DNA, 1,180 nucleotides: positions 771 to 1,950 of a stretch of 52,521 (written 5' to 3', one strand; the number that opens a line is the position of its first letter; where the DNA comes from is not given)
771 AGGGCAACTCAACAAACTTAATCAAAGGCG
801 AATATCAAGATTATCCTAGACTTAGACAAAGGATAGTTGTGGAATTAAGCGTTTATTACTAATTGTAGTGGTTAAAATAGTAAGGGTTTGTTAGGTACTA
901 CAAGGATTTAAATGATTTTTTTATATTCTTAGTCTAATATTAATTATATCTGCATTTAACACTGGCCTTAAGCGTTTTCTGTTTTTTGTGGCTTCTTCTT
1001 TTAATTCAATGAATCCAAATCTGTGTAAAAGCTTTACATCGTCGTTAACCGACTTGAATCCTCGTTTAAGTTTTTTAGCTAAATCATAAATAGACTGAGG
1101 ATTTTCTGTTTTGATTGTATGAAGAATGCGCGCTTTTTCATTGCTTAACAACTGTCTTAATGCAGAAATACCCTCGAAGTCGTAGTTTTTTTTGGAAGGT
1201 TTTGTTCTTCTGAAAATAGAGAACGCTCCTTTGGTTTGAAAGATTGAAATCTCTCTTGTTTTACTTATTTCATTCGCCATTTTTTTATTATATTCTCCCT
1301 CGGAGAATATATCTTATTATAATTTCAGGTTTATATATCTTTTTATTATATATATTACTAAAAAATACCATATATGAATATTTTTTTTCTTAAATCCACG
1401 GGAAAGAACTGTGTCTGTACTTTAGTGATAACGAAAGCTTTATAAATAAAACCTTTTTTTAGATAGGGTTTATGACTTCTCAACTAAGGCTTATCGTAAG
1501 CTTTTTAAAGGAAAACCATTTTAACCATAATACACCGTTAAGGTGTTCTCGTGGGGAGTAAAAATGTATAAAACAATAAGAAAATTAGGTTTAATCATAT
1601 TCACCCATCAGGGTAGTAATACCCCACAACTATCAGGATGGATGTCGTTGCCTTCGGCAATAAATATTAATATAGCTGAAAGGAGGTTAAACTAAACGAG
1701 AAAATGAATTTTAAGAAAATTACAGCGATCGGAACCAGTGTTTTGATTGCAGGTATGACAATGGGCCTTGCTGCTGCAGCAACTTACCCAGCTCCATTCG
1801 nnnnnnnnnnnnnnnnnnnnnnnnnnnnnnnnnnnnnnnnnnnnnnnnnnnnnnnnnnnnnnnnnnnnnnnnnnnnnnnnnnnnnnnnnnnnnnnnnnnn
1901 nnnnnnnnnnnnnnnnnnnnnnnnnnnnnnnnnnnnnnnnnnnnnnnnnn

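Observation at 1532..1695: Candidate new cis-regulatory RNA in the S-layer mRNA leader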

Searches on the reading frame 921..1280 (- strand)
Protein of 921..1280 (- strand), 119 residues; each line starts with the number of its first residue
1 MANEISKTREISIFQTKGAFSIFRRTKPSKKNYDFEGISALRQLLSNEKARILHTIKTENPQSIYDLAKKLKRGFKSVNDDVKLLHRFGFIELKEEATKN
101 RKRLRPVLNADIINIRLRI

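Call 7: search_protein_families(library=pfam, proteins=[window:921-1280:-], max_evalue=0.01)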
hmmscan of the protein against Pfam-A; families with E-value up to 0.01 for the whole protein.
window:921-1280:- (119 aa): 3 families
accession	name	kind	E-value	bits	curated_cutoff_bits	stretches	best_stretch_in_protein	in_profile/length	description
PF25212.1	HVO_A0114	-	1.8e-17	63.3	27.6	1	30-111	5-82/84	HVO_A0114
PF20666.3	ZW10_C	-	0.003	18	25.8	1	17-104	42-129/131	Centromere/kinetochore protein zw10, C-terminal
PF01047.28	MarR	-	0.0064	16.8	24.6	1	45-91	1-47/59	MarR family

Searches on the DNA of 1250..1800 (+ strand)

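Call 4: search_rna_families(source=window, start=1250, end=1800, threshold=evalue, max_evalue=10)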
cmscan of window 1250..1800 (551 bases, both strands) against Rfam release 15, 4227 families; matches with E-value up to 10: 5.
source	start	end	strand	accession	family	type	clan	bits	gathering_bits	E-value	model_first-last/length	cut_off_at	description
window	1368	1393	-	RF01666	rox2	Cis-reg;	-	17.3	55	4.4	25-50/71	no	Drosophila rox2 ncRNA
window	1482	1575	+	RF01602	plasmodium_snoR27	Gene; snRNA; snoRNA; HACA-box;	-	17.1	50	7.8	1-143/143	no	small nucleolar RNA snoR27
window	1568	1626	-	RF00377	snoU6-53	Gene; snRNA; snoRNA; CD-box;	-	14.9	36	2.1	41-101/110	no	Small nucleolar RNA U6-53/MBII-28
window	1529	1640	-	RF00019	Y_RNA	Gene;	-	14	38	6.7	1-96/96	no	Y RNA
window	1455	1592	+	RF01578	RUF1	Gene; sRNA;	-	12.9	70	7.6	1-264/264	no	Plasmodium RNA of unkown function RUF1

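Call 42: build_rna_model(alignment_id=A3)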
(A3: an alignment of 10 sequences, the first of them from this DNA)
Model R1 built from alignment A3 (10 sequences, 131 columns); structure: RNAalifold consensus.
model positions 109; base pairs 13; branch points 1; effective number of sequences 2.17; information 0.59 bits per position. Calibrated on 0.2 Mb of random sequence (short: E-values are rough).
structure used (alignment columns):
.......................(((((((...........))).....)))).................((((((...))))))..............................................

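Call 44: search_with_rna_model(model_id=R1, sources=[window, L001, L002, L003, L006, L007, L008, L009, L010, L011, L012, L013, L014, L015, L016, L017, L018, L023, L025, L026, L027], max_evalue=1, make_alignment=true)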
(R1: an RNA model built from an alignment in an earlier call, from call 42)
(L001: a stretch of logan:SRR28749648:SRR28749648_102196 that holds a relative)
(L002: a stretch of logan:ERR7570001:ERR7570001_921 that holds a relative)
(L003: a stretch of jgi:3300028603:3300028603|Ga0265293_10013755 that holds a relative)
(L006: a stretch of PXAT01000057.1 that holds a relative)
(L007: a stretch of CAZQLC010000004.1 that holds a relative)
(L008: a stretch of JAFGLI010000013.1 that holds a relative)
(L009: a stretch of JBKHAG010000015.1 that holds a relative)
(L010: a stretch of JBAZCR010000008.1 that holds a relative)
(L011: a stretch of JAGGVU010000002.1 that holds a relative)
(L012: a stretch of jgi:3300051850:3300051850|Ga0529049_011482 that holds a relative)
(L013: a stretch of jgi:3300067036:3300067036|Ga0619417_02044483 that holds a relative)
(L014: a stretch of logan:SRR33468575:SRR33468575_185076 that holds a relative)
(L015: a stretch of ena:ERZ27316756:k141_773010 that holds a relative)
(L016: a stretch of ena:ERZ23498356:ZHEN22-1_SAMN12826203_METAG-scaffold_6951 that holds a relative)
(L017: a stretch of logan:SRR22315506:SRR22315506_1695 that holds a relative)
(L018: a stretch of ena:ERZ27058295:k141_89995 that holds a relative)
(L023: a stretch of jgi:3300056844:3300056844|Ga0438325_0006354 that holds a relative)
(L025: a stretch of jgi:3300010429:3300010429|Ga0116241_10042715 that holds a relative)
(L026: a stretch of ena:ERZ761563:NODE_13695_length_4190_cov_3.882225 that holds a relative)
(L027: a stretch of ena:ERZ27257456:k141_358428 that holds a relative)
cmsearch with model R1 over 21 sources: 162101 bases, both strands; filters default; matches with E-value up to 1: 18.
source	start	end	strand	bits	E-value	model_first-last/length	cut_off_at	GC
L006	1271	1380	+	109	7.1e-23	1-109/109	no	0.34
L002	2891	3003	+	105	6.3e-22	1-109/109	no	0.39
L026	563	675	+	105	6.3e-22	1-109/109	no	0.39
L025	563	675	+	104.8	7.2e-22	1-109/109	no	0.38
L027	399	511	+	104.8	7.2e-22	1-109/109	no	0.38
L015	1397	1503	+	103.3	1.6e-21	1-109/109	no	0.29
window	1594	1706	+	103.1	1.8e-21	1-109/109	no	0.38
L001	2790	2903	+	102.8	2.1e-21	1-109/109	no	0.38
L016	1102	1203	+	98.5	2.4e-20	1-109/109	no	0.36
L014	630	729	+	92.5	6.5e-19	1-109/109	no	0.31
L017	301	412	+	78.7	1.4e-15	1-109/109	no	0.34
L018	1087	1203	+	77.9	2.1e-15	1-109/109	no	0.33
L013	823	927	+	64.3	4e-12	1-109/109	no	0.35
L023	1106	1203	+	22.3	0.051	1-109/109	no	0.34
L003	5630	5709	-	21.9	0.064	1-109/109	no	0.3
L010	2859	2991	+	21.6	0.075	1-109/109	no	0.4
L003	1122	1241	+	19.2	0.29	1-109/109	no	0.42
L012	81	190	+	17.4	0.77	1-109/109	no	0.43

Alignment A4: 18 matches aligned to the model, 221 columns, each read 5' to 3' on its own strand. Consensus structure (alignment columns), stored with it:
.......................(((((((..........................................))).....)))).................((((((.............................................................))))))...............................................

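Call 79: search_with_rna_model(model_id=R1, sources=[L029, L030], max_evalue=1, show_alignments=2)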
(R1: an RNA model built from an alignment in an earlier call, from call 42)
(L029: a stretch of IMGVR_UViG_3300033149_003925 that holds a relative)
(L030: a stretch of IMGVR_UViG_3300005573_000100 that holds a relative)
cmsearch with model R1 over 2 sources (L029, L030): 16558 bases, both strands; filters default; matches with E-value up to 1: 4.
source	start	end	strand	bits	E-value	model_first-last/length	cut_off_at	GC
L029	3195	3263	-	23.1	0.0034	1-109/109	no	0.22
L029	3711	3758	-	19.1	0.031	1-109/109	no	0.33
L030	2587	2679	+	17.8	0.064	1-109/109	no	0.26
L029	7863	7946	+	15.8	0.19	1-109/109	no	0.27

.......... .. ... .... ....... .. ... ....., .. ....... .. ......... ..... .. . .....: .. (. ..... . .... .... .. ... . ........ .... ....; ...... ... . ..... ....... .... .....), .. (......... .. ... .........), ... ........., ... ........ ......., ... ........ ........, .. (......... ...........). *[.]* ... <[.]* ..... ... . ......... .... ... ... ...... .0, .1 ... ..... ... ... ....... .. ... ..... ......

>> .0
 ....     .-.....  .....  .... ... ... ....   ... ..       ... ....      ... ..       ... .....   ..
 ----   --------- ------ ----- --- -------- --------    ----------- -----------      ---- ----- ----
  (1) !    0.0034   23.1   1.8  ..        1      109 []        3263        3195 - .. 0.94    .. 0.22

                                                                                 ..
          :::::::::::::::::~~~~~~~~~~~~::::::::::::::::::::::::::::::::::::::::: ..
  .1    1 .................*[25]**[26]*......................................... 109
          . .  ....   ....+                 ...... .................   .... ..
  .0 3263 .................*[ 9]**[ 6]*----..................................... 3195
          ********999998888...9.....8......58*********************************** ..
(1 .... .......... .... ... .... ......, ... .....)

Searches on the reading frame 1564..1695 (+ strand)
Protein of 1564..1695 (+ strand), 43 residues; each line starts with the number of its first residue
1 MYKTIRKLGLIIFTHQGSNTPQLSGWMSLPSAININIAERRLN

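Call 7: search_protein_families(library=pfam, proteins=[window:1564-1695:+], max_evalue=0.01)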
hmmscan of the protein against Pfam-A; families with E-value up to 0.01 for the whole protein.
window:1564-1695:+ (43 aa): 0 families
